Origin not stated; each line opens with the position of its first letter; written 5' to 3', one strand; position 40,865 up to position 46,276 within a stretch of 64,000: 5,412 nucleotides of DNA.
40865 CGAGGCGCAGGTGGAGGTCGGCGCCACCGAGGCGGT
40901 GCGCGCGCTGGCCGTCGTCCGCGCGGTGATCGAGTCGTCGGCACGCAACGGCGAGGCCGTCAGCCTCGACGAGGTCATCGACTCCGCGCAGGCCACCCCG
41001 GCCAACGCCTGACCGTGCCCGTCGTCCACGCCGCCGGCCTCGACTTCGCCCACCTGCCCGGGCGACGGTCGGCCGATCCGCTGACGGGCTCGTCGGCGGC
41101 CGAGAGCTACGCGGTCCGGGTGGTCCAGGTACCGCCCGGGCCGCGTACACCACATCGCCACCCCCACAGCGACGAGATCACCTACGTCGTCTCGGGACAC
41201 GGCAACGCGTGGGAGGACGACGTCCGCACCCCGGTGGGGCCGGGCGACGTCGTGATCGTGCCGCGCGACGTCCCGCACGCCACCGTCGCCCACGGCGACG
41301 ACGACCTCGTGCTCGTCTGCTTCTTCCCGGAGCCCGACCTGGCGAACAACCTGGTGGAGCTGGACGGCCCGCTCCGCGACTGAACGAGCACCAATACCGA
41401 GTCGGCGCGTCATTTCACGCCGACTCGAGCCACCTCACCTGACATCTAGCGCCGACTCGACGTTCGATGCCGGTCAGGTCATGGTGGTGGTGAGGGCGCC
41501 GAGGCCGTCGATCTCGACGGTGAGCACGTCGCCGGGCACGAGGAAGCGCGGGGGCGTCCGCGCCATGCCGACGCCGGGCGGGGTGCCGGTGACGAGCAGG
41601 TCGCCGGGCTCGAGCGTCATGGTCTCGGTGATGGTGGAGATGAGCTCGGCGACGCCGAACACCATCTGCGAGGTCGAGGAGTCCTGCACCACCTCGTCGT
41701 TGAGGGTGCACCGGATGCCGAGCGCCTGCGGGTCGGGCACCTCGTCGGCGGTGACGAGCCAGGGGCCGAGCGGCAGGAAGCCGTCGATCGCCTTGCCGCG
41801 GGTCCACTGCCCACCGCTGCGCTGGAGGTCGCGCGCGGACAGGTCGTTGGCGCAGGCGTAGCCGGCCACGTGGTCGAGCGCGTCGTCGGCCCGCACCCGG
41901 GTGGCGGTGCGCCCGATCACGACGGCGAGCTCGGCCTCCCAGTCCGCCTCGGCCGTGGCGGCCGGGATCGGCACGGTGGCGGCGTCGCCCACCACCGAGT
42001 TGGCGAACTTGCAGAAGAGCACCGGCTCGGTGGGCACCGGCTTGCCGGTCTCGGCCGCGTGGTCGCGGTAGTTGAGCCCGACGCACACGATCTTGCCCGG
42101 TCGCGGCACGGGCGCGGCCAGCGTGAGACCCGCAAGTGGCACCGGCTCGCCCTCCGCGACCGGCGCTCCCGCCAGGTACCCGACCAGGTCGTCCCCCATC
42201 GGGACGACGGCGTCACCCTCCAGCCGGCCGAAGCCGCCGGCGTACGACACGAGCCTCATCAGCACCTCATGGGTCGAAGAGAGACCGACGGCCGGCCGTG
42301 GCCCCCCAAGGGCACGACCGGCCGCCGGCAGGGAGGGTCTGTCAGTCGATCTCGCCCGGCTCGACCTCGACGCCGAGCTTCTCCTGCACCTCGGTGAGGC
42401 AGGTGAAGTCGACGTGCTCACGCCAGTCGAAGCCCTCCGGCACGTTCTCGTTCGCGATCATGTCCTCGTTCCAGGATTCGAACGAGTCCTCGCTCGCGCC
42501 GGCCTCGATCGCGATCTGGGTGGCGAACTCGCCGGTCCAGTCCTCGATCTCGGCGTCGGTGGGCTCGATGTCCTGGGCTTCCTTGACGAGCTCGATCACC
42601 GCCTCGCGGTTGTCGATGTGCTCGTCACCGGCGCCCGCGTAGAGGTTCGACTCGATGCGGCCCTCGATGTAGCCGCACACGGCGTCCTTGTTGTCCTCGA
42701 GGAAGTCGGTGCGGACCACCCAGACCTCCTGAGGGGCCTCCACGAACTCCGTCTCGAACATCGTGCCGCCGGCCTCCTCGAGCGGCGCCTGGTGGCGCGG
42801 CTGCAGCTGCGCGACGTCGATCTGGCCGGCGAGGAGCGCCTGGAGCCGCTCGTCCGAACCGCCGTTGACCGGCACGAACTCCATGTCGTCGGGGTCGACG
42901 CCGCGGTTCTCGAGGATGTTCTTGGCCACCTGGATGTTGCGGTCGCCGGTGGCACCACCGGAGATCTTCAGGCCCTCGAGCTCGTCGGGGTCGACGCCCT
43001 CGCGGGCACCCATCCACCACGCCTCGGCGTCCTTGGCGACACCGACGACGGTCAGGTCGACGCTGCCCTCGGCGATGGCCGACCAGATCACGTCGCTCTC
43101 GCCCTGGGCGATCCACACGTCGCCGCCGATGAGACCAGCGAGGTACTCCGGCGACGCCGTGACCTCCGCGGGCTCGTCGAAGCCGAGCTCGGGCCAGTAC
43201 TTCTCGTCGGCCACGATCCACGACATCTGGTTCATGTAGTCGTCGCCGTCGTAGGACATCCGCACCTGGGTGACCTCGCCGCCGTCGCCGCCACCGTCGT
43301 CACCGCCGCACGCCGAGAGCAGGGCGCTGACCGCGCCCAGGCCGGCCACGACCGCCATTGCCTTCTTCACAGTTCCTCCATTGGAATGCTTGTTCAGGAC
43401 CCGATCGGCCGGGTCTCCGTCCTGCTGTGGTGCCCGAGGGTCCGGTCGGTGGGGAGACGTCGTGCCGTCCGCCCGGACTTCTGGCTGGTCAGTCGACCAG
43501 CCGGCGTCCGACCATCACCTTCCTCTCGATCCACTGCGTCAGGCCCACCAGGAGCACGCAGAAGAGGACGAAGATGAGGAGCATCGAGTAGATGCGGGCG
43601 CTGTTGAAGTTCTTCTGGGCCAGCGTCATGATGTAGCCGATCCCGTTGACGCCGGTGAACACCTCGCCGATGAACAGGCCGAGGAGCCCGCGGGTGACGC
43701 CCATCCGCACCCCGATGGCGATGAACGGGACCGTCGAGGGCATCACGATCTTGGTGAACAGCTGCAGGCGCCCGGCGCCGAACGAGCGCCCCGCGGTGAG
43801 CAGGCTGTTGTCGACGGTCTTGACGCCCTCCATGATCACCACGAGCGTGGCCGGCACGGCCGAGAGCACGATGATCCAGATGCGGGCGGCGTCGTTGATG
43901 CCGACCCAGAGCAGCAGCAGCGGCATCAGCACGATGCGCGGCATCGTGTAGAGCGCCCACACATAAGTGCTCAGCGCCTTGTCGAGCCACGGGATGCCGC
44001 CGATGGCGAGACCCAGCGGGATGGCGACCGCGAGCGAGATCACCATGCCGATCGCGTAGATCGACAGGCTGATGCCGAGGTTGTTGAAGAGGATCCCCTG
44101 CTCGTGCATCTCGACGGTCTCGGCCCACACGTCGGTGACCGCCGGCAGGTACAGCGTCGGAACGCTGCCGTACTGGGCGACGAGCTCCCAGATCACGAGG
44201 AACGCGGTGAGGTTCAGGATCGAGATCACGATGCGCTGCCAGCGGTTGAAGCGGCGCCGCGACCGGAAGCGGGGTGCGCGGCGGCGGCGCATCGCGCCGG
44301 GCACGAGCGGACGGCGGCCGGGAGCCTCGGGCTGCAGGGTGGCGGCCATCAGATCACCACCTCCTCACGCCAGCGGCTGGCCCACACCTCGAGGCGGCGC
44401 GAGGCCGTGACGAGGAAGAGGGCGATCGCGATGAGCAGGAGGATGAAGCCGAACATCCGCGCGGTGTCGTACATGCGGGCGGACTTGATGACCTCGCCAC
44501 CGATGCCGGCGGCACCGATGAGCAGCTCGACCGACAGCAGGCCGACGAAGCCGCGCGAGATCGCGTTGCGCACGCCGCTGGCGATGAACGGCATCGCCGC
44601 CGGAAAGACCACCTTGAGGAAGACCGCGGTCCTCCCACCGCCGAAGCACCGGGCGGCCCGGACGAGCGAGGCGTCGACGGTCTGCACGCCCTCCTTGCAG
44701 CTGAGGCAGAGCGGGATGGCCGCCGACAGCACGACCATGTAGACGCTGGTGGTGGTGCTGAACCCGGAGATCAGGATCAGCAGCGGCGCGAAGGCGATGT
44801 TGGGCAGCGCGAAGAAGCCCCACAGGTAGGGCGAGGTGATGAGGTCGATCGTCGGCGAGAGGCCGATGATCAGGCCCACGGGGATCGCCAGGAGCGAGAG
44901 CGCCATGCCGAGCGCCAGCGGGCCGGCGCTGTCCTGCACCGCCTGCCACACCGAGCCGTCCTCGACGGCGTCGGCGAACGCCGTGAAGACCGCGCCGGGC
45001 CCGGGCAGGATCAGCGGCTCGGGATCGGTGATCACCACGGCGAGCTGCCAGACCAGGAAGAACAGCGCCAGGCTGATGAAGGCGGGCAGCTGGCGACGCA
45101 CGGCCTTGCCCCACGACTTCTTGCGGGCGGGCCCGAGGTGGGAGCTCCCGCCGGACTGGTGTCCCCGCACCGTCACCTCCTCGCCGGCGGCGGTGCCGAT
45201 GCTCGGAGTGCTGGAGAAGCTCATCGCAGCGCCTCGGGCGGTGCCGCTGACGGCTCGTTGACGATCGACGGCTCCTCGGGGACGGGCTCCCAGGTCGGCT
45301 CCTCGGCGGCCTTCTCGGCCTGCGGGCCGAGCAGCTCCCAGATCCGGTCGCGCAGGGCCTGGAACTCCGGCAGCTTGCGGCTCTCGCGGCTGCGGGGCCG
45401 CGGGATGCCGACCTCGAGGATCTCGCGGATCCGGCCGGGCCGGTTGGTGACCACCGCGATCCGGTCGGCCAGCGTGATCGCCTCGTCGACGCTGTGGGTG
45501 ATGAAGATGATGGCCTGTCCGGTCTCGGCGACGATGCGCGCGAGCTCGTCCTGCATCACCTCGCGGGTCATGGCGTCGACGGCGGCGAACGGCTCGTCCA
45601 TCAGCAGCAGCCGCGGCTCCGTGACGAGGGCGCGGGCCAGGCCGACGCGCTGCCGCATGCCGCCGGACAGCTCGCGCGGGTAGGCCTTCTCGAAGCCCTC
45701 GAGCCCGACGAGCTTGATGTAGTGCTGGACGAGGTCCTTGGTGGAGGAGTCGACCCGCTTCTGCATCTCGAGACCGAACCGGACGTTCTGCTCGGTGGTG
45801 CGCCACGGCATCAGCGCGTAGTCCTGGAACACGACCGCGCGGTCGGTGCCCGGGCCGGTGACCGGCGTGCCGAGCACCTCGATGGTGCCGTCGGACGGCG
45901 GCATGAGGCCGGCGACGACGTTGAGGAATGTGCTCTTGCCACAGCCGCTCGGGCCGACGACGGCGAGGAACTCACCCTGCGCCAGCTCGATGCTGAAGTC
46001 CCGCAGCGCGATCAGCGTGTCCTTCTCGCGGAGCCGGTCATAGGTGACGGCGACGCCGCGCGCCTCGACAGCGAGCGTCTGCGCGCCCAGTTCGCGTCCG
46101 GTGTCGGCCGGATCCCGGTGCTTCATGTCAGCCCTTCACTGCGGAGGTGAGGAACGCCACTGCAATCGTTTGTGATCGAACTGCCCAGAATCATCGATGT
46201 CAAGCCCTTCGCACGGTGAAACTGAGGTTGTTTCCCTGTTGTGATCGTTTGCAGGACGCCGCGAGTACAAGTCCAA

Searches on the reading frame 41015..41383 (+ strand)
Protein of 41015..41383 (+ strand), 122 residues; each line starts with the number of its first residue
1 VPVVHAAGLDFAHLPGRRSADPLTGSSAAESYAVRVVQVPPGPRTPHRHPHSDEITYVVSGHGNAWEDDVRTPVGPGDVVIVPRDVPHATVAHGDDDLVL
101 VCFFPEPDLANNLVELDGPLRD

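Call 10: search_protein_families(library=pfam, proteins=[window:41015-41383:+], max_evalue=0.0001)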
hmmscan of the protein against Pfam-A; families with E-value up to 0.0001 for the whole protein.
window:41015-41383:+ (122 aa): 3 families
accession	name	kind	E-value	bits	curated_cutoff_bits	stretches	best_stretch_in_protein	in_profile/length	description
PF07883.17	Cupin_2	-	1.1e-17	63.9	27.2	1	36-103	2-69/70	Cupin domain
PF00190.28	Cupin_1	-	3.6e-11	43.3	22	1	33-104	35-113/151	Cupin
PF02311.25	AraC_binding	-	2.6e-09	37.4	21.1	1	45-115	17-86/135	AraC-like ligand binding domain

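Call 11: search_protein_families(library=ncbifam, proteins=[window:41015-41383:+], max_evalue=0.00001)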
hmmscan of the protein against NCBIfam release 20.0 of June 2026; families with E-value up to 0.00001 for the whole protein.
window:41015-41383:+ (122 aa): 0 families

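Call 26: search_protein_families(library=ncbifam, proteins=[window:41015-41383:+], max_evalue=0.001)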
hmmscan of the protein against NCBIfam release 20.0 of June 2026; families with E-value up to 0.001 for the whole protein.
window:41015-41383:+ (122 aa): 4 families
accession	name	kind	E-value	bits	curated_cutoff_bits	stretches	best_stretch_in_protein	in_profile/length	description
TIGR02272.1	gentisate_1_2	equivalog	2.3e-05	23.5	442.1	1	19-104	238-321/336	gentisate 1,2-dioxygenase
NF049940.1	MandnitrLy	equivalog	2.6e-05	24.1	140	1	16-92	19-96/130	(R)-mandelonitrile lyase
TIGR03404.1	bicupin_oxalic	subfamily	5.5e-05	22.4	254.2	1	29-110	242-329/367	bicupin, oxalate decarboxylase family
NF049978.1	AminoSalDhMabB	equivalog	0.00094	18.7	650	0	22-107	239-323/351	5-aminosalicylate 1,2-dioxygenase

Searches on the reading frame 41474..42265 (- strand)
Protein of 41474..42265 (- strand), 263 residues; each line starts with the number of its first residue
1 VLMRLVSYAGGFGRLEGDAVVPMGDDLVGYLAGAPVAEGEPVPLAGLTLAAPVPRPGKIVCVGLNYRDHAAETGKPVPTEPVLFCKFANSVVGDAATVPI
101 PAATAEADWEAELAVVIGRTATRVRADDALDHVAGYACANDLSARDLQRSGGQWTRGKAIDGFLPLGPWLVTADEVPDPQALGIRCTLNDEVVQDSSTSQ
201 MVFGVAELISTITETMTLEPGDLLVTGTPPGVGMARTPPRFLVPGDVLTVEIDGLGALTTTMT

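Call 10: search_protein_families(library=pfam, proteins=[window:41474-42265:-], max_evalue=0.0001)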
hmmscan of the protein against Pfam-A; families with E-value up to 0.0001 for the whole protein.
window:41474-42265:- (263 aa): 1 family
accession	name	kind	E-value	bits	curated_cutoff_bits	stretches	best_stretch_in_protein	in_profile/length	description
PF01557.24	FAA_hydrolase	-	7e-77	258.3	23.9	1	58-262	1-213/214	Fumarylacetoacetate (FAA) hydrolase C-terminal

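Call 11: search_protein_families(library=ncbifam, proteins=[window:41474-42265:-], max_evalue=0.00001)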
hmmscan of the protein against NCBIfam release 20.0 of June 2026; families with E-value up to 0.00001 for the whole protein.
window:41474-42265:- (263 aa): 7 families
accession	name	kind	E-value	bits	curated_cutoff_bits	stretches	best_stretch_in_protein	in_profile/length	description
NF053535.1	DhyDRhmHlse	equivalog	1e-72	244.9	500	1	47-259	61-275/284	2,4-didehydro-3-deoxy-L-rhamnonate hydrolase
TIGR02303.1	HpaG-C-term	equivalog_domain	7.5e-55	186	276.4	1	38-261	25-241/245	4-hydroxyphenylacetate degradation bifunctional isomerase/decarboxylase, C-terminal subunit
NF009399.0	PRK12764.1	equivalog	1.2e-46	159.8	444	1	54-257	19-216/501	fumarylacetoacetate hydrolase family protein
NF011750.0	PRK15203.1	equivalog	6.9e-43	147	811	1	52-260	218-420/429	4-hydroxyphenylacetate degradation bifunctional isomerase/decarboxylase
TIGR02305.1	HpaG-N-term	equivalog_domain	1.2e-39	136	228.65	1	58-260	2-203/205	4-hydroxyphenylacetate degradation bifunctional isomerase/decarboxylase, N-terminal subunit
NF007967.0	PRK10691.1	equivalog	2.3e-36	125.2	201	1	57-255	17-212/219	fumarylacetoacetate hydrolase family protein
TIGR01266.1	fum_ac_acetase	equivalog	1.2e-06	27.7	375.3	0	93-150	183-243/420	fumarylacetoacetase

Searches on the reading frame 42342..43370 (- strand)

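Call 12: search_protein_families(library=pfam, proteins=[window:42342-43370:-], max_evalue=0.0001)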
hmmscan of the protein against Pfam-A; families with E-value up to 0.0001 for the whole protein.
window:42342-43370:- (342 aa): 1 family
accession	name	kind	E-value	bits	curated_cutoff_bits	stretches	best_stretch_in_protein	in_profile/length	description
PF09084.16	NMT1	-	3.9e-05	24.1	20.5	1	127-231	87-195/216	NMT1/THI5 like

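Call 26: search_protein_families(library=ncbifam, proteins=[window:42342-43370:-], max_evalue=0.001)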
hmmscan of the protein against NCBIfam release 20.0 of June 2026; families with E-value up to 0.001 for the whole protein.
window:42342-43370:- (342 aa): 1 family
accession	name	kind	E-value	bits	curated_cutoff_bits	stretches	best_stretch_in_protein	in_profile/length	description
TIGR01728.1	SsuA_fam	subfamily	3.5e-08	33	163.5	1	37-324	2-288/290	aliphatic sulfonate ABC transporter substrate-binding protein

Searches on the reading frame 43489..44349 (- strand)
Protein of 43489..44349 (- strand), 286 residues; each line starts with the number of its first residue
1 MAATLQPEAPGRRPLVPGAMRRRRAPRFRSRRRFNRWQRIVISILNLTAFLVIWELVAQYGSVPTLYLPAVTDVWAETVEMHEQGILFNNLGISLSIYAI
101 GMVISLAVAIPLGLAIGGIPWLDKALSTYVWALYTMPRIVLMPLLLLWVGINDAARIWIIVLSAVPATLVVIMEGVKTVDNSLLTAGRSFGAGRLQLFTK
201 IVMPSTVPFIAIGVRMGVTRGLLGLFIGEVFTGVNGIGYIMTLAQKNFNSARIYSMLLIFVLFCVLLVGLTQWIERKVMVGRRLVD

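Call 12: search_protein_families(library=pfam, proteins=[window:43489-44349:-], max_evalue=0.0001)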
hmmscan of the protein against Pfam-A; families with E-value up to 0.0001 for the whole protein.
window:43489-44349:- (286 aa): 1 family
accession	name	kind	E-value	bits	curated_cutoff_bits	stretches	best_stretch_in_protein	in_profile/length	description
PF00528.27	BPD_transp_1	-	4.2e-23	82.5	26.4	1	109-278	1-182/184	Binding-protein-dependent transport system inner membrane component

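Call 26: search_protein_families(library=ncbifam, proteins=[window:43489-44349:-], max_evalue=0.001)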
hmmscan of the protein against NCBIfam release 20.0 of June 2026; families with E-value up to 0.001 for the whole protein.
window:43489-44349:- (286 aa): 12 families
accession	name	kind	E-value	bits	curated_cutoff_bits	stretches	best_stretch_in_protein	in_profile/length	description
NF040733.1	ABC_perm_U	equivalog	3e-33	115.3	295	1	37-278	5-245/251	ABC transporter permease subunit SaoP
NF008470.0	PRK11365.1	equivalog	1.3e-24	87.1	347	1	40-277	11-248/263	aliphatic sulfonate ABC transporter permease SsuC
NF007545.0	PRK10160.1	equivalog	2.7e-23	82.8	342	1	28-249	12-238/275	taurine ABC transporter permease TauC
TIGR01183.1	ntrB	equivalog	9.1e-16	58.1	209.05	1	87-270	15-193/202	nitrate ABC transporter permease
TIGR03416.1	ABC_choXWV_perm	equivalog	2.5e-12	46.8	363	1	88-267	85-263/267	choline ABC transporter permease subunit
TIGR01097.1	PhnE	equivalog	1.7e-06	27.7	216.7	1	45-276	11-249/252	phosphonate ABC transporter, permease protein PhnE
NF008196.0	PRK10952.1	equivalog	2.1e-05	23.5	439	1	93-241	148-295/356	glycine betaine/L-proline ABC transporter permease ProW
NF007044.0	PRK09497.1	equivalog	0.00013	21.6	348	1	153-262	150-264/285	spermidine/putrescine ABC transporter permease PotB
TIGR01581.1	Mo_ABC_porter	hypoth_equivalog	0.00028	20.5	210.3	1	164-268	114-225/225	ABC transporter permease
NF007047.0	PRK09500.1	equivalog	0.00031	20.4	326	1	124-235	94-210/257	spermidine/putrescine ABC transporter permease PotC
TIGR02139.1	permease_CysT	equivalog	0.00062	19.4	246.1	1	163-275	142-262/265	sulfate ABC transporter permease subunit CysT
NF006939.0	PRK09421.1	equivalog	0.0009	18.7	262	1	164-226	104-165/230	molybdate ABC transporter permease subunit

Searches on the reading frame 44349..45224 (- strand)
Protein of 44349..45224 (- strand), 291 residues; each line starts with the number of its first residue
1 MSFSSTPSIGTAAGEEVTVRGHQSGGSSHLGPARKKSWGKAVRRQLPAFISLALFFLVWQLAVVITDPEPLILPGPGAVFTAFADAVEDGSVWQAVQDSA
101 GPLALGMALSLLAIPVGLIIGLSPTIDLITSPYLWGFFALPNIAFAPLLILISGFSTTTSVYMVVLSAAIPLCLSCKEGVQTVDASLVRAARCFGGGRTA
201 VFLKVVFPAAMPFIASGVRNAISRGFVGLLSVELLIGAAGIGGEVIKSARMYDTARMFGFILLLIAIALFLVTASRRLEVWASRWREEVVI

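Call 12: search_protein_families(library=pfam, proteins=[window:44349-45224:-], max_evalue=0.0001)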
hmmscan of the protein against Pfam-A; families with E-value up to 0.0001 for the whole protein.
window:44349-45224:- (291 aa): 1 family
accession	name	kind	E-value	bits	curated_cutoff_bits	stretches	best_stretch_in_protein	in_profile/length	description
PF00528.27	BPD_transp_1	-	3.9e-22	79.3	26.4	1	113-275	1-171/184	Binding-protein-dependent transport system inner membrane component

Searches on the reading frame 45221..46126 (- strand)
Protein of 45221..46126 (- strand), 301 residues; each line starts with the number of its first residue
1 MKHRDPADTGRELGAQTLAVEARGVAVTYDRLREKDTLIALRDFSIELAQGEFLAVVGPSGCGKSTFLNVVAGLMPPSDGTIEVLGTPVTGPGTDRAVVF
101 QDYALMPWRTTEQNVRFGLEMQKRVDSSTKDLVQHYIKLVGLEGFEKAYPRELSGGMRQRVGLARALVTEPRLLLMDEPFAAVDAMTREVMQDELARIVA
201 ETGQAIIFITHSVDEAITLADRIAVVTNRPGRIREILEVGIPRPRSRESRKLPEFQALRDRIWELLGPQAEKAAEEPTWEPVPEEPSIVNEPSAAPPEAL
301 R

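Call 12: search_protein_families(library=pfam, proteins=[window:45221-46126:-], max_evalue=0.0001)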
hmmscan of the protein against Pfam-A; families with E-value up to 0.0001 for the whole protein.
window:45221-46126:- (301 aa): 2 families
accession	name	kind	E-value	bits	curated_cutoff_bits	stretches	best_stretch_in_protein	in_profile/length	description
PF00005.33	ABC_tran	-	2e-31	109.8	25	1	41-181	1-137/137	ABC transporter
PF13304.12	AAA_21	-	1e-06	29.5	27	0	147-212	232-299/304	AAA domain, putative AbiEii toxin, Type IV TA system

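Call 26: search_protein_families(library=ncbifam, proteins=[window:45221-46126:-], max_evalue=0.001)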
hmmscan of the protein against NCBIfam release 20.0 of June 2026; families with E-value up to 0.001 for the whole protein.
window:45221-46126:- (301 aa): 188 families (the best 25 are shown)
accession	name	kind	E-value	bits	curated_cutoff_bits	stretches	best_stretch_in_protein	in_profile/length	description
TIGR01184.1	ntrCD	subfamily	3.6e-71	239.4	291.8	1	42-264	2-228/230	nitrate ABC transporter ATP-binding protein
NF008421.0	PRK11248.1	equivalog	5.3e-68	229.3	357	1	39-243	15-219/255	taurine ABC transporter ATP-binding subunit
NF040729.1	ABC_ATP_SaoA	equivalog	2.9e-66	223.4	360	1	26-256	8-236/248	ABC transporter ATP-binding protein SaoA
TIGR01186.1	proV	subfamily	1.6e-58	198.6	326.6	1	39-242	7-214/363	betaine/proline/choline family ABC transporter ATP-binding protein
TIGR03265.1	PhnT2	equivalog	1.1e-56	192.6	457.7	1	34-228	13-210/353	putative 2-aminoethylphosphonate ABC transporter ATP-binding protein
NF006987.0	PRK09452.1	equivalog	1.2e-54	185.5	482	1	36-234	28-227/378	spermidine/putrescine ABC transporter ATP-binding protein PotA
TIGR01187.1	potA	subfamily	1.5e-53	182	355.6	1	57-234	2-180/325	polyamine ABC transporter ATP-binding protein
TIGR03415.1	ABC_choXWV_ATP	equivalog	1.7e-53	182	483.75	2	97-228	109-240/382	choline ABC transporter ATP-binding protein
NF043075.1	MMSYN1_0197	equivalog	1.7e-52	178.5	550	1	36-234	13-212/341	spermidine/putrescine ABC transporter ATP-binding protein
NF008420.0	PRK11247.1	equivalog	6e-52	176.4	395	1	36-257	23-236/257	aliphatic sulfonates ABC transporter ATP-binding protein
TIGR00968.1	3a0106s01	subfamily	1.1e-51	175.7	342.75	1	38-235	13-211/237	sulfate ABC transporter ATP-binding protein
TIGR03258.1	PhnT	equivalog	3.8e-51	174.2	499.15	1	36-228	19-215/359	2-aminoethylphosphonate ABC transport system ATP-binding subunit PhnT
NF040840.2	tungstate_WtpC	equivalog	1.9e-49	168.8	440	1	40-235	15-211/347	tungstate ABC transporter ATP-binding protein WtpC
NF008653.0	PRK11650.1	subfamily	7.2e-49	166.7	432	1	39-228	18-210/357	sn-glycerol-3-phosphate ABC transporter ATP-binding protein UgpC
NF008621.0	PRK11607.1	equivalog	1.1e-45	156.1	613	1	36-229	30-225/377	putrescine ABC transporter ATP-binding subunit PotG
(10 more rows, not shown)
